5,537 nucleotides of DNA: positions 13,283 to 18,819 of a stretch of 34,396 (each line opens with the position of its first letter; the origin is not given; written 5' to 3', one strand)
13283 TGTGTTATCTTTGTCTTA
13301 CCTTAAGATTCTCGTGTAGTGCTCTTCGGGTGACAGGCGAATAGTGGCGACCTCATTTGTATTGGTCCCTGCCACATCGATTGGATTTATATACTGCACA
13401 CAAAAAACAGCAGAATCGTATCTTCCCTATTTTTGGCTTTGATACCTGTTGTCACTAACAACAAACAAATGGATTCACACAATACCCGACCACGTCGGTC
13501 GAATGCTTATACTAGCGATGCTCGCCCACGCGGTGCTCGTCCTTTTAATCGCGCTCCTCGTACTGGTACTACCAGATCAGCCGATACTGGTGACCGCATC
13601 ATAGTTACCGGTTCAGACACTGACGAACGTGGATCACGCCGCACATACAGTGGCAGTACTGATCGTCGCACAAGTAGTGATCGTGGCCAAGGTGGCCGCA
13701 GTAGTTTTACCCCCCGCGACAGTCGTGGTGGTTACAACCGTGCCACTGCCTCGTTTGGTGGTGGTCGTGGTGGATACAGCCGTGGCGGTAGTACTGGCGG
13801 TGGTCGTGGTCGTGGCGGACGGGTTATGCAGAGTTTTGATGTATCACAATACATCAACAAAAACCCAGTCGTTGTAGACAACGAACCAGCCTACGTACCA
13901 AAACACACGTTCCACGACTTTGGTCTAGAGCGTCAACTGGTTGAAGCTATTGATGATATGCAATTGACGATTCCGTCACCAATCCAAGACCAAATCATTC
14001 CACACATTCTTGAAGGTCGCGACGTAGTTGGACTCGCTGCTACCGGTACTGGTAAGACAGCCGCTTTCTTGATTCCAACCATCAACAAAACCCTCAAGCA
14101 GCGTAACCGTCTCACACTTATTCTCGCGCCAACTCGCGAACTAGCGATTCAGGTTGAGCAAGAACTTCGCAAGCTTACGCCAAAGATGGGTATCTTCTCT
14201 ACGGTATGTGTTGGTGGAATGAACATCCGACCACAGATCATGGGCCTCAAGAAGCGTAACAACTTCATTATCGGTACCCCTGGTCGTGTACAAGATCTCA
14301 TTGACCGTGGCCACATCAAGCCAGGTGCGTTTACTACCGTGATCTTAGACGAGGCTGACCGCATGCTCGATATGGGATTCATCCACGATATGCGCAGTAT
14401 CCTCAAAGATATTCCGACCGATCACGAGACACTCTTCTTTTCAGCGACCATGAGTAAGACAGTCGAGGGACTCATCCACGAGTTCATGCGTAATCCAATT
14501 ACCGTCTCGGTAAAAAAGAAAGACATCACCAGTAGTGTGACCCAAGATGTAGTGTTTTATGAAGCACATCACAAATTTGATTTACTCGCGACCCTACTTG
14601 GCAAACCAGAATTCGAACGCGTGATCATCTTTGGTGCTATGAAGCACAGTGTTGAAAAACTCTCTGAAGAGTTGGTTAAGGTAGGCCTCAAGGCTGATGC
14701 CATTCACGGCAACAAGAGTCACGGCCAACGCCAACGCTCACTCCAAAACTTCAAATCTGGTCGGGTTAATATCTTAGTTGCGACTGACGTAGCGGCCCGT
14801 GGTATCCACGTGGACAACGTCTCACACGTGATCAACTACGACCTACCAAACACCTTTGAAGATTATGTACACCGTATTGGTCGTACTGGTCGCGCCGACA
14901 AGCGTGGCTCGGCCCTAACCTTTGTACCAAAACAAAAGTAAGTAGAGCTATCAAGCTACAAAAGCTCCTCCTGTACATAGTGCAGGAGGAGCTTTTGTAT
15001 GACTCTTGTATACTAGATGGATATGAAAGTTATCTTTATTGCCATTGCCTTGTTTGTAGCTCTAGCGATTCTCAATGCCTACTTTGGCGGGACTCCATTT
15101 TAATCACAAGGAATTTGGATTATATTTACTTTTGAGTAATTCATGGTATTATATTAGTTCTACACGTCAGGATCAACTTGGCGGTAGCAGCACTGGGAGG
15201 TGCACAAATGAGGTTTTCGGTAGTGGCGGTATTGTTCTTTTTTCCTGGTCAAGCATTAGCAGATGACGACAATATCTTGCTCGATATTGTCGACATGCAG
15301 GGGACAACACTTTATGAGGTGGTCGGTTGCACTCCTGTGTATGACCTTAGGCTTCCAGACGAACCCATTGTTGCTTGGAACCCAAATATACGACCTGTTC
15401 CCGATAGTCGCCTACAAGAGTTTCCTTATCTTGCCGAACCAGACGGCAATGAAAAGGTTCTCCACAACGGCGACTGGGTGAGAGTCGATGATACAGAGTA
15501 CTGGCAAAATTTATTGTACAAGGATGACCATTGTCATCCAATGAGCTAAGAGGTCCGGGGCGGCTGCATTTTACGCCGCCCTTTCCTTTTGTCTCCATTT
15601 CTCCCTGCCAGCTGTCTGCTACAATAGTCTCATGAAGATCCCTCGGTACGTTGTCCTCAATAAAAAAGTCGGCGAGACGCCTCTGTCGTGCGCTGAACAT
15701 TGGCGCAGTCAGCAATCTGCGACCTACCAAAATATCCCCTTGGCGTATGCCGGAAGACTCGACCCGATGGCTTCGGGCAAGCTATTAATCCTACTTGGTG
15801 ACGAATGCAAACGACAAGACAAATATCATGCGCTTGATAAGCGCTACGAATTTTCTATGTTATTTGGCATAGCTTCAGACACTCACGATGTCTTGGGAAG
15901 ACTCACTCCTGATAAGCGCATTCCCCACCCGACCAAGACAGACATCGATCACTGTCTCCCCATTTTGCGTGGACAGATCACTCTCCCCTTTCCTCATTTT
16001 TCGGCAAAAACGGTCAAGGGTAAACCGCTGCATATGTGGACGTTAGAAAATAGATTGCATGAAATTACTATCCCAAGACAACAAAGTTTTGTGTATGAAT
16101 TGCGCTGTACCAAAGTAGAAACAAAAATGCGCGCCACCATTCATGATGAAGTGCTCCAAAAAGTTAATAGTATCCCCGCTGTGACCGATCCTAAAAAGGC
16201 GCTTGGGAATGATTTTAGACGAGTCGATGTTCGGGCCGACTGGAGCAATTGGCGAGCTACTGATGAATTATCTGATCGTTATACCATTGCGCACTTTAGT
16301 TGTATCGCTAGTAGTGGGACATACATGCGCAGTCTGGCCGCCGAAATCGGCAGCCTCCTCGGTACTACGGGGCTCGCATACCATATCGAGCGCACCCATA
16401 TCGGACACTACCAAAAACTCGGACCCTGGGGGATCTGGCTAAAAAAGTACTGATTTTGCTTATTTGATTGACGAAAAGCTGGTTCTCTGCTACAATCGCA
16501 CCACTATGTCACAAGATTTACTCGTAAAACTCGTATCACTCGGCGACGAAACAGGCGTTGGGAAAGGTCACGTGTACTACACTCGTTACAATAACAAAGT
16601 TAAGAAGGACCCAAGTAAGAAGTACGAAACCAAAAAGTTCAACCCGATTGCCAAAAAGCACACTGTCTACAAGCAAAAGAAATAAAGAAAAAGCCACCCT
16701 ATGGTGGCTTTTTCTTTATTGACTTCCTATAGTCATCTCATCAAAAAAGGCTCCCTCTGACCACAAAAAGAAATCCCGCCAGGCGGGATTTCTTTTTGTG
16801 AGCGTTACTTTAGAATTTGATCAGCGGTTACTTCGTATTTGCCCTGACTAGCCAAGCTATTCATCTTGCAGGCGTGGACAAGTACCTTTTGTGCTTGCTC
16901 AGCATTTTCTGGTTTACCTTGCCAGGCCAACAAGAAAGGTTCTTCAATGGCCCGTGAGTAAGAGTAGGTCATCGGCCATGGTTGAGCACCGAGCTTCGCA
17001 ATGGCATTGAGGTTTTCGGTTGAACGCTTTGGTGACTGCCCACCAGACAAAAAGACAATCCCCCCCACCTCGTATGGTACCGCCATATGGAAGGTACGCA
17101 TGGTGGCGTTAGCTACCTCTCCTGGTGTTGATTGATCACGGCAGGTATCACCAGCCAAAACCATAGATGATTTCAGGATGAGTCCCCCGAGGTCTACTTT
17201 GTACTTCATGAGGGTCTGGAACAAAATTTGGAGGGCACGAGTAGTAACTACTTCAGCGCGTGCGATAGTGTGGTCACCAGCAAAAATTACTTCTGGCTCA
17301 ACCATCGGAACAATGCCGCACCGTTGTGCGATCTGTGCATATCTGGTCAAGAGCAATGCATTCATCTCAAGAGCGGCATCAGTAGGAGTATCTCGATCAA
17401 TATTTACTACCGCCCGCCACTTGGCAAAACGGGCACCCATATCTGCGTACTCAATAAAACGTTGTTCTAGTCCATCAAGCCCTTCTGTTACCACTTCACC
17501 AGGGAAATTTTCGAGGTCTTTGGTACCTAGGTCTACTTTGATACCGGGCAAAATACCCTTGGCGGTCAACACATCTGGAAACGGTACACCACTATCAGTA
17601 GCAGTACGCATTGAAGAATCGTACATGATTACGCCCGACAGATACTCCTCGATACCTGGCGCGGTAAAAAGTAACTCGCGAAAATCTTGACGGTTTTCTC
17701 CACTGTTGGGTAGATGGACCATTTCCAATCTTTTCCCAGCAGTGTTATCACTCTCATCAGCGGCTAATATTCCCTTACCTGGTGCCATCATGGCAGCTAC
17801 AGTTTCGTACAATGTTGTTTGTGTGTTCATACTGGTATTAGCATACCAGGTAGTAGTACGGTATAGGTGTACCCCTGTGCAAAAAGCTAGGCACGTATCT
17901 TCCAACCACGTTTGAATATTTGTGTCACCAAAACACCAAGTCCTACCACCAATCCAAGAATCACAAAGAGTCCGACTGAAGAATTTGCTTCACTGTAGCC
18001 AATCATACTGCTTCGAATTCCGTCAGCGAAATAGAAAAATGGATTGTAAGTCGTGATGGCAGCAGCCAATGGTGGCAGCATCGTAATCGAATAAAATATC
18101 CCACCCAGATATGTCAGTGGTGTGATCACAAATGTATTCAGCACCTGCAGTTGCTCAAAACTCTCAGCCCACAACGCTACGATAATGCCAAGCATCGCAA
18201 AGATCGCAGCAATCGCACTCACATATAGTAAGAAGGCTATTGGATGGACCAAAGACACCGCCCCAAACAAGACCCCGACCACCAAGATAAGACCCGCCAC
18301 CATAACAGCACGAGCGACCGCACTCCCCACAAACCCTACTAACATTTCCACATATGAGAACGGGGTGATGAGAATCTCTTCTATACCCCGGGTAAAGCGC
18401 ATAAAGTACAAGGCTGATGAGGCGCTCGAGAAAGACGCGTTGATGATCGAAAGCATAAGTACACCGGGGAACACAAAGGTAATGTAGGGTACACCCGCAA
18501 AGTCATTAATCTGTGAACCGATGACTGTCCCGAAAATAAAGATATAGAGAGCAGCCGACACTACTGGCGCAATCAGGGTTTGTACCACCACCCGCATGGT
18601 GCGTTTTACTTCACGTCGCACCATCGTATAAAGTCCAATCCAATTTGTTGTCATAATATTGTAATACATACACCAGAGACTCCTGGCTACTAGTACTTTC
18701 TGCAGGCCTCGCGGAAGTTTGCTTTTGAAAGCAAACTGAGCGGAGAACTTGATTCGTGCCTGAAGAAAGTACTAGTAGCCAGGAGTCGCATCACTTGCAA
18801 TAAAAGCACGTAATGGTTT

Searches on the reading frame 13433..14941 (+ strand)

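Call 25: search_protein_families(library=pfam, proteins=[window:13433-14941:+], max_evalue=0.001)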
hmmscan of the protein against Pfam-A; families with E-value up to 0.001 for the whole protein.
window:13433-14941:+ (502 aa): 4 families
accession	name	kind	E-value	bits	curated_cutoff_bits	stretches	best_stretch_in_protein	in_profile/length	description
PF00270.35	DEAD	-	1.5e-45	155.3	26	1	182-345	1-165/167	DEAD/DEAH box helicase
PF00271.37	Helicase_C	-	4.8e-31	107.7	23.5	1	381-488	2-109/110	Helicase conserved C-terminal domain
PF04851.21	ResIII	-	1.5e-09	38.4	22.5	1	201-341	29-163/164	Type III restriction enzyme, res subunit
PF07652.20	Flavi_DEAD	-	0.00082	19.8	21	0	204-248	13-56/148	Flavivirus DEAD domain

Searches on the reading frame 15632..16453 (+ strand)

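Call 26: search_protein_families(library=pfam, proteins=[window:15632-16453:+], max_evalue=0.001)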
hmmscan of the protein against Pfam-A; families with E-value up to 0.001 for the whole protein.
window:15632-16453:+ (273 aa): 1 family
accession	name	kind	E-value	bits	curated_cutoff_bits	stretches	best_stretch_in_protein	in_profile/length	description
PF01509.24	TruB_N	-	9.2e-23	81.7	27.3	1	38-168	10-137/149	TruB family pseudouridylate synthase (N terminal domain)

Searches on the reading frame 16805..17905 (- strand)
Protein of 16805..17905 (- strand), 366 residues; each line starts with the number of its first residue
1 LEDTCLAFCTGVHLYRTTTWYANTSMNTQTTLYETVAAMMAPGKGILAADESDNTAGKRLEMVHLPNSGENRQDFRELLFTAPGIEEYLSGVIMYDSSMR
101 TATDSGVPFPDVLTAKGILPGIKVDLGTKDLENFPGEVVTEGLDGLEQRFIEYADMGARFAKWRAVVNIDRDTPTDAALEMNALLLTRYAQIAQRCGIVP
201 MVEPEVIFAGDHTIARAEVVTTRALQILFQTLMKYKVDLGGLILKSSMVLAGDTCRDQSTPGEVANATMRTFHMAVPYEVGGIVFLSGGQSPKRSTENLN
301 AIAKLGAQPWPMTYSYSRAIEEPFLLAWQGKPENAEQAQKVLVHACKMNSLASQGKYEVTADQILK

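Call 26: search_protein_families(library=pfam, proteins=[window:16805-17905:-], max_evalue=0.001)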
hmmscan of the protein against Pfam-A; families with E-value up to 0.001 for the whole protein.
window:16805-17905:- (366 aa): 1 family
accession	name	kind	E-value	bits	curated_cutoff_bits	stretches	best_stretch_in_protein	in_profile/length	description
PF00274.25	Glycolytic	-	7.3e-116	387.2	22.2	1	32-361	2-333/349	Fructose-bisphosphate aldolase class-I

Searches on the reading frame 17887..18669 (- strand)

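Call 26: search_protein_families(library=pfam, proteins=[window:17887-18669:-], max_evalue=0.001)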
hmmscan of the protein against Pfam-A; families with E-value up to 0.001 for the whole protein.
window:17887-18669:- (260 aa): 2 families
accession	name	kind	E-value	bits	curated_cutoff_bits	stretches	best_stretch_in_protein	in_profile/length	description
PF01061.29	ABC2_membrane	-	7.7e-25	88.1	26.9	1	13-222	3-210/211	ABC-2 type transporter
PF12698.13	ABC2_membrane_3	-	0.00012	21.8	31.6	1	62-246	160-345/347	ABC-2 family transporter protein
